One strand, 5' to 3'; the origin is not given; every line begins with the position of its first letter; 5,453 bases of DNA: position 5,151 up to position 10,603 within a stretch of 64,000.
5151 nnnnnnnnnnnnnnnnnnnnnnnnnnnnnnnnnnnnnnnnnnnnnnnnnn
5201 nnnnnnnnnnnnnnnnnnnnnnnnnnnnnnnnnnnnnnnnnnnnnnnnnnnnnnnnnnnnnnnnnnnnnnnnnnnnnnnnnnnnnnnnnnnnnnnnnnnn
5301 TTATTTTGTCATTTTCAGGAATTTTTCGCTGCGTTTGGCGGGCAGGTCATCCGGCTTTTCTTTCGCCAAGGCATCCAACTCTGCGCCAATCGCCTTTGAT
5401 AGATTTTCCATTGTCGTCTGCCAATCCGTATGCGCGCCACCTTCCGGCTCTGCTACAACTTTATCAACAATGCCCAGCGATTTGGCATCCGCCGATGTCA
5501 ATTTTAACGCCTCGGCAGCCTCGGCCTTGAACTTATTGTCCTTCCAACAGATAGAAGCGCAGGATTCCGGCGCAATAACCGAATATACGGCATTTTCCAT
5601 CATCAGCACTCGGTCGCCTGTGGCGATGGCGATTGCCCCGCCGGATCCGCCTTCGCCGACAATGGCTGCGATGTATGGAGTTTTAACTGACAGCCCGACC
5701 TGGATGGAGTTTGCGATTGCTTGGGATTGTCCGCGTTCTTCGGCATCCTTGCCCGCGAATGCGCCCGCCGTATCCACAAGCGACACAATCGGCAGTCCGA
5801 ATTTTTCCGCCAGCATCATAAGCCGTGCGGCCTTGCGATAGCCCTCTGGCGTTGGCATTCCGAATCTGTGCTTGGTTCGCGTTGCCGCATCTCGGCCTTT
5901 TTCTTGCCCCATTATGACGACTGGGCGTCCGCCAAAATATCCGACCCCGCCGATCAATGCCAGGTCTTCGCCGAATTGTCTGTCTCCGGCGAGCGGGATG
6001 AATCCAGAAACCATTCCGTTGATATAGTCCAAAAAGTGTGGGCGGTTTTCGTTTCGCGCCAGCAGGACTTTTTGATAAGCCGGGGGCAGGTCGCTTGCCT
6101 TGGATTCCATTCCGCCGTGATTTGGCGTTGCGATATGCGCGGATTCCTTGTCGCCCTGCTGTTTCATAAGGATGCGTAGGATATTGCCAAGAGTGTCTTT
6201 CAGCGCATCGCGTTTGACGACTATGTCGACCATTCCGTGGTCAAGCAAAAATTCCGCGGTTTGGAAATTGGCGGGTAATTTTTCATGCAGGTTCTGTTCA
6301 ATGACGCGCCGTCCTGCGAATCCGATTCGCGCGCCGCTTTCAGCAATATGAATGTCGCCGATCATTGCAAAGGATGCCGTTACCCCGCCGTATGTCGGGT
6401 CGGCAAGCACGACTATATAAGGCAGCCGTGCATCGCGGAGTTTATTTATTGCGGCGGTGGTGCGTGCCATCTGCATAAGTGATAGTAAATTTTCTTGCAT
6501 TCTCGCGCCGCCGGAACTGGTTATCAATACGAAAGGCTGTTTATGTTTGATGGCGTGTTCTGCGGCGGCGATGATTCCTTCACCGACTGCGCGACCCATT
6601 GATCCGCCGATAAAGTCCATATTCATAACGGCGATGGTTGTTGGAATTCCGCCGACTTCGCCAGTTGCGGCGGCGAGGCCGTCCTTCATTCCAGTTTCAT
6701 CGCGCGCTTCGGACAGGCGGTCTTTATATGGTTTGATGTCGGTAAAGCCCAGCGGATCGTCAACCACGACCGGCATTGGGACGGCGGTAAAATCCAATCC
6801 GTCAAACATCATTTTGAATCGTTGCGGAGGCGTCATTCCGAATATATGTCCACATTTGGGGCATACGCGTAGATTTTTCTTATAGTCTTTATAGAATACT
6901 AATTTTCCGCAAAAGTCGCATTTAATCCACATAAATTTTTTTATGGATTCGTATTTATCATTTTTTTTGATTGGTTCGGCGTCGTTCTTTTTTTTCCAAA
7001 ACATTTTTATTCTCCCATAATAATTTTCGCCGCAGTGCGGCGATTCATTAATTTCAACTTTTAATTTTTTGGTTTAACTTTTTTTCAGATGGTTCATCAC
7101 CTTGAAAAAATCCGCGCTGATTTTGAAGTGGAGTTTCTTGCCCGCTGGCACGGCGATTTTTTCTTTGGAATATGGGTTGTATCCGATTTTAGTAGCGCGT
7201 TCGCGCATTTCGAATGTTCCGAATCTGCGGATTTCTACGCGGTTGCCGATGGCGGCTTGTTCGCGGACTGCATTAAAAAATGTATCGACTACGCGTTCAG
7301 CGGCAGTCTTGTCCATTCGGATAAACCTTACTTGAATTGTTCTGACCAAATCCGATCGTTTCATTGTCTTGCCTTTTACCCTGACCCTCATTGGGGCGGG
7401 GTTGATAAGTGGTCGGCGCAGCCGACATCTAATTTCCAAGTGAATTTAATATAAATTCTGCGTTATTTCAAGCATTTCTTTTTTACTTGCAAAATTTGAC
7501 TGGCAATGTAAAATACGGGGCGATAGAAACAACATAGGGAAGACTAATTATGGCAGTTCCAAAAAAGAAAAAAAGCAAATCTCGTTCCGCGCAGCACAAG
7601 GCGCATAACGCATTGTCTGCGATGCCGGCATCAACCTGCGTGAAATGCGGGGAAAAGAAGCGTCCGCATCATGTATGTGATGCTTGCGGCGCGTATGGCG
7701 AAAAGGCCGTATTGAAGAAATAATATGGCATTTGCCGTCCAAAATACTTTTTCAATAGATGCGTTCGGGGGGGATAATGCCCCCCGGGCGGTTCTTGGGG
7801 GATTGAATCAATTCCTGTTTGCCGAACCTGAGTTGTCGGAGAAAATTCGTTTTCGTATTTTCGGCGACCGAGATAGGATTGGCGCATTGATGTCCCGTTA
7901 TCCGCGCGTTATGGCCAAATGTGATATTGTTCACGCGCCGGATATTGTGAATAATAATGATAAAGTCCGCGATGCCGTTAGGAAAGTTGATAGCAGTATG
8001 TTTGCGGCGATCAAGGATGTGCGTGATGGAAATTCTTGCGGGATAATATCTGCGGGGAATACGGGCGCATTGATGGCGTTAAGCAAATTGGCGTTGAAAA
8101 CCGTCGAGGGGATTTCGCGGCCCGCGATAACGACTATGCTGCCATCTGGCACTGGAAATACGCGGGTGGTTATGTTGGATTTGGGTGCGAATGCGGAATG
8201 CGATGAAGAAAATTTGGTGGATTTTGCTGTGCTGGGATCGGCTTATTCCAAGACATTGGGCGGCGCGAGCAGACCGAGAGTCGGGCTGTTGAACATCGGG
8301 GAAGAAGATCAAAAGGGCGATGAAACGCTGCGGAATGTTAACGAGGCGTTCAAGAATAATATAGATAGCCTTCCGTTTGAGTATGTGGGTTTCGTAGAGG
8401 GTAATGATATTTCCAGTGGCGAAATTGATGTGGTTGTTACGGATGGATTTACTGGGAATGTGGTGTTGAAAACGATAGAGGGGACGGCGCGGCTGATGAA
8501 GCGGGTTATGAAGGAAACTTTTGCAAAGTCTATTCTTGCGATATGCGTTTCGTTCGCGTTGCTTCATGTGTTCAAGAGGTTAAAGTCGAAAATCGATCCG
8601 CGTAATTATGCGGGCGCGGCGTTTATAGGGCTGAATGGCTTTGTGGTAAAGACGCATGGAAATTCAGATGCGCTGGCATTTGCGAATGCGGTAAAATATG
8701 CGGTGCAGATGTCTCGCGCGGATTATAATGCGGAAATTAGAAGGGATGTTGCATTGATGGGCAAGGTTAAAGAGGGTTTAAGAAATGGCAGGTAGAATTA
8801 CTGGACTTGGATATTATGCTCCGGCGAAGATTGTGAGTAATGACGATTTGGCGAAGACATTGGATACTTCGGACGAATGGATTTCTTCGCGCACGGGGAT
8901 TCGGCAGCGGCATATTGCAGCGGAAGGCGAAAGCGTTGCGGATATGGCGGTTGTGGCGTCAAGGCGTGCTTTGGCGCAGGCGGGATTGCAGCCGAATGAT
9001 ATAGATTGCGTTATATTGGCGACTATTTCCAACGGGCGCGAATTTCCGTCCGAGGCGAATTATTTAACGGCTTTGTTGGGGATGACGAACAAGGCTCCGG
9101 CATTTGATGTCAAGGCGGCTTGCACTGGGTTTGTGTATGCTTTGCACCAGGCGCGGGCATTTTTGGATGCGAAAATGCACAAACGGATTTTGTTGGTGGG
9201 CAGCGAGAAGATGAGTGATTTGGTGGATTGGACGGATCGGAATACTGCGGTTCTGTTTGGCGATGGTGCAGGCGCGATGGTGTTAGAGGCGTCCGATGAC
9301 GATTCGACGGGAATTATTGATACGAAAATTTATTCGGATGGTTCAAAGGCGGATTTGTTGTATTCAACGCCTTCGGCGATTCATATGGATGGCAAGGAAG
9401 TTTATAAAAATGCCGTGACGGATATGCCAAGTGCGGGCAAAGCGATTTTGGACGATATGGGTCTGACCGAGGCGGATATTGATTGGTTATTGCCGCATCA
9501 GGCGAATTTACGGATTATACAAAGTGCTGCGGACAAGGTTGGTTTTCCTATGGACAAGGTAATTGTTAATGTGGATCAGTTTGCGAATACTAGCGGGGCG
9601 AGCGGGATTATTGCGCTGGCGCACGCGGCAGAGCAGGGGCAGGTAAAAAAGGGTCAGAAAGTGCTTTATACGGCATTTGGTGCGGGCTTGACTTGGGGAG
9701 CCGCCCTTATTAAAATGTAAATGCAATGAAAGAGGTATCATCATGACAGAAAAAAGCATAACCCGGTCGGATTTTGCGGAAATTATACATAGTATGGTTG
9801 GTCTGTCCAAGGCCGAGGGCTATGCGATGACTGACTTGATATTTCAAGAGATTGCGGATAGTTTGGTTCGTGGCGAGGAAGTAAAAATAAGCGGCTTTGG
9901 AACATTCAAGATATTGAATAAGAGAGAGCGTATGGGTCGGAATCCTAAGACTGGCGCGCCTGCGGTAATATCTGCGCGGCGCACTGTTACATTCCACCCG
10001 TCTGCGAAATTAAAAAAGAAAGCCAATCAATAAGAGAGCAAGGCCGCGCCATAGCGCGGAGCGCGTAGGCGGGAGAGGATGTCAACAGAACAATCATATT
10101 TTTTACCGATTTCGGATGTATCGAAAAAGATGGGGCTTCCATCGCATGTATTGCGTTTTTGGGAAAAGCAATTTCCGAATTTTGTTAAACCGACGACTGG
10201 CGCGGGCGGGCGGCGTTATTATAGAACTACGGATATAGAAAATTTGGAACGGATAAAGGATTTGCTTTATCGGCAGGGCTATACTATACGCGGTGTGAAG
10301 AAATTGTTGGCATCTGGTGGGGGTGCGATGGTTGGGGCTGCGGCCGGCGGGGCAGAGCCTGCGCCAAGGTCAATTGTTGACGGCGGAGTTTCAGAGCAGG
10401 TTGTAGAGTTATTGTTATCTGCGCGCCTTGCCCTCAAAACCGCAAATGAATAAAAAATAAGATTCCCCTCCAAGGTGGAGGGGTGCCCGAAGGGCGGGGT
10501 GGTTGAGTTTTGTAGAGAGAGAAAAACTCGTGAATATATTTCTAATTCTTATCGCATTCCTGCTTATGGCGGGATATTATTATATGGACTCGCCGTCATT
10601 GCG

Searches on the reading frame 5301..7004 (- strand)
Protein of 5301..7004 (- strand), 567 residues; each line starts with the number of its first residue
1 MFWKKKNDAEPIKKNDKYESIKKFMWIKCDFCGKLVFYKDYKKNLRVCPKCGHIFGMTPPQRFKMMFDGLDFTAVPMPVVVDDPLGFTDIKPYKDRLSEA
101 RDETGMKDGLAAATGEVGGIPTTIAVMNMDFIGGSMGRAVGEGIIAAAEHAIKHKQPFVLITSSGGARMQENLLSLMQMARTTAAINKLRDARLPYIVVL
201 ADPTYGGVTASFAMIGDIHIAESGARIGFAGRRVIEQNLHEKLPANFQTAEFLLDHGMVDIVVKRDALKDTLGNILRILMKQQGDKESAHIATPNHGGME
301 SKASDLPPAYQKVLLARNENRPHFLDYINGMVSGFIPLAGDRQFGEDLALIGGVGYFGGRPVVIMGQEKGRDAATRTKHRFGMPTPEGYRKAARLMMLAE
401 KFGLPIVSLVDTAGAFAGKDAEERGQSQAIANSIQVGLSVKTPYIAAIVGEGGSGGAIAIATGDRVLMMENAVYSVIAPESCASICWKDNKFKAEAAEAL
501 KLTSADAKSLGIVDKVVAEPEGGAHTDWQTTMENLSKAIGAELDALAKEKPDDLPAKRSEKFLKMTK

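Call 9: search_protein_families(library=pfam, proteins=[window:5301-7004:-], max_evalue=0.01)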
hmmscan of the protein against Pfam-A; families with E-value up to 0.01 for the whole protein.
window:5301-7004:- (567 aa): 5 families
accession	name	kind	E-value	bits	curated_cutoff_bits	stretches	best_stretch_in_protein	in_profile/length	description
PF03255.19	ACCA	-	7.5e-111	370.7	23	1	309-565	53-309/310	Acetyl co-enzyme A carboxylase carboxyltransferase-like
PF01039.27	Carboxyl_trans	-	4.9e-34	118.2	22.3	1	92-500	25-429/493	Carboxyl transferase domain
PF17848.7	Zn_ribbon_ACC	-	1.5e-06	28.7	24.5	1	26-51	1-26/26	Acetyl-CoA carboxylase zinc finger domain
PF00378.25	ECH_1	-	0.00029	20.7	27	1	421-548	68-203/251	Enoyl-CoA hydratase/isomerase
PF08271.17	Zn_Ribbon_TF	-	0.0087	16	29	0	28-55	2-29/43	TFIIB zinc-binding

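Call 18: find_encoding_contigs(protein=window:5301-7001:-, flank=10000, max_places=10)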
Protein window:5301-7001:- (566 aa): no gene with exactly this product is on record in the collection.

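Call 20: find_encoding_contigs(protein=window:5304-7004:-, flank=10000, max_places=10)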
Protein window:5304-7004:- (567 aa): 1 contig read that carries it; 1 place shown.
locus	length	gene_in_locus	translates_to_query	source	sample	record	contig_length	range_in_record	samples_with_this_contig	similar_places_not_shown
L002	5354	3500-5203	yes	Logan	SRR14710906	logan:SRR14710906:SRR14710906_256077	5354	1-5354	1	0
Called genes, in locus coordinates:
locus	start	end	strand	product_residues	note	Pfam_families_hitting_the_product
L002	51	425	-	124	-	PF00376:MerR (weak), PF13411:MerR_1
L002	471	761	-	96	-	PF18291:HU-HIG (weak), PF00216:Bac_DNA_binding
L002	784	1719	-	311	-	PF00195:Chal_sti_synt_N (faint), PF00108:Thiolase_N, PF08545:ACP_syn_III, PF08541:ACP_syn_III_C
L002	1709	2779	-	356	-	PF02504:FA_synthesis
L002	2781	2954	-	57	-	PF01783:Ribosomal_L32p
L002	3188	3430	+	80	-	PF00216:Bac_DNA_binding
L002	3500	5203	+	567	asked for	PF17848:Zn_ribbon_ACC (weak), PF01039:Carboxyl_trans, PF03255:ACCA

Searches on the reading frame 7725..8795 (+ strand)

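Call 65: search_protein_families(library=pfam, proteins=[window:7725-8795:+], max_evalue=0.001)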
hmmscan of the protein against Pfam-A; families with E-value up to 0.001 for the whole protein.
window:7725-8795:+ (356 aa): 1 family
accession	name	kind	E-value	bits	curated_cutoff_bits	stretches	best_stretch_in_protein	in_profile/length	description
PF02504.20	FA_synthesis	-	5.8e-93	311.9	29.1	1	10-334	4-321/324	Fatty acid synthesis protein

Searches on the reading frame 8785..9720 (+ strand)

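Call 65: search_protein_families(library=pfam, proteins=[window:8785-9720:+], max_evalue=0.001)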
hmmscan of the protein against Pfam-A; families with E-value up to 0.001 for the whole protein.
window:8785-9720:+ (311 aa): 4 families
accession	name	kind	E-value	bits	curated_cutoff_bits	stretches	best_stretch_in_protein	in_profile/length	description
PF08541.16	ACP_syn_III_C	-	5e-37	126.4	26.6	1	222-310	1-89/90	3-Oxoacyl-[acyl-carrier-protein (ACP)] synthase III C terminal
PF08545.16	ACP_syn_III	-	1.5e-31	108.5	24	1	107-186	1-80/80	3-Oxoacyl-[acyl-carrier-protein (ACP)] synthase III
PF00108.29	Thiolase_N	-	8.3e-11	42.2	26.4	1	35-146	7-118/260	Thiolase, N-terminal domain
PF00195.25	Chal_sti_synt_N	-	1.7e-05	24.8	27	1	38-169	87-223/225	Chalcone and stilbene synthases, N-terminal domain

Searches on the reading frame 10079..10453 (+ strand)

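Call 65: search_protein_families(library=pfam, proteins=[window:10079-10453:+], max_evalue=0.001)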
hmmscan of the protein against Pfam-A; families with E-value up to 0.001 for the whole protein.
window:10079-10453:+ (124 aa): 2 families
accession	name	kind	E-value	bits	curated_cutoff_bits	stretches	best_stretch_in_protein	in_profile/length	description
PF13411.12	MerR_1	-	1.3e-20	73.7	21.6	1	10-78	2-67/69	MerR HTH family regulatory protein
PF00376.29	MerR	-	1.9e-07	31.2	28.2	1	11-48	2-38/38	MerR family regulatory protein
